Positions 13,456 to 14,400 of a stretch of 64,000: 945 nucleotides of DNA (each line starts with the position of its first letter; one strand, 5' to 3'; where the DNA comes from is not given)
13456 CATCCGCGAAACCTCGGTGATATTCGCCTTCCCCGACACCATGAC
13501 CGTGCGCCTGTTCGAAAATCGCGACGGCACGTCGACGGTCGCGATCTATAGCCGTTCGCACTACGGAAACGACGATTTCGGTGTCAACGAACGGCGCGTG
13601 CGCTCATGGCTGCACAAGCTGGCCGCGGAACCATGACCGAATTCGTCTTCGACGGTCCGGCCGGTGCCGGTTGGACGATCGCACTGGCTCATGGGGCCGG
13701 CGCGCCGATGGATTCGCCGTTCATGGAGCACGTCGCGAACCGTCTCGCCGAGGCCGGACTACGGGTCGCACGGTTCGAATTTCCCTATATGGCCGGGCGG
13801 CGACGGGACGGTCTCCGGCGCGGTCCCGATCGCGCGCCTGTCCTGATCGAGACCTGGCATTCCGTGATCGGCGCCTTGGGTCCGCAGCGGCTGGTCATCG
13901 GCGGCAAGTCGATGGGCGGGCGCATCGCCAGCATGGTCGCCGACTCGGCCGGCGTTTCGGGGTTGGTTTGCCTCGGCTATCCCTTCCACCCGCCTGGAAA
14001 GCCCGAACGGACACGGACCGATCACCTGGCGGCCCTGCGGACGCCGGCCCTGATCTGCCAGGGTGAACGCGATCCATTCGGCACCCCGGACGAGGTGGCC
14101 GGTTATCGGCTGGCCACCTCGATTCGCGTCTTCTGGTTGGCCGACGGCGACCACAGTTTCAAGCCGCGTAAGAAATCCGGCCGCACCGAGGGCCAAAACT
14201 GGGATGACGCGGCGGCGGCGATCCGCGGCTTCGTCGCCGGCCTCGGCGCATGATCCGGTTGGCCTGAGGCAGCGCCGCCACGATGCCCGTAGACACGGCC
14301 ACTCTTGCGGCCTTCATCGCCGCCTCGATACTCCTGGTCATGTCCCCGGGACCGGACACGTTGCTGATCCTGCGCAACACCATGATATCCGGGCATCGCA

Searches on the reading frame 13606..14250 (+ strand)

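Call 35: search_protein_families(library=pfam, proteins=[window:13606-14250:+])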
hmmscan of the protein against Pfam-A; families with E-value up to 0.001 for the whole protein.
window:13606-14250:+ (215 aa): 3 families
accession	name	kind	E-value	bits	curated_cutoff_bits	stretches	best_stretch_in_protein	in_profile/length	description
PF20408.4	Abhydrolase_11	-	2.7e-78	262.6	27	1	24-210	4-192/193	Alpha/beta hydrolase domain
PF01738.24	DLH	-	0.00012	22.2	21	1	92-197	95-195/217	Dienelactone hydrolase family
PF12697.13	Abhydrolase_6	-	0.00022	22.4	26.3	1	27-189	3-152/217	Alpha/beta hydrolase family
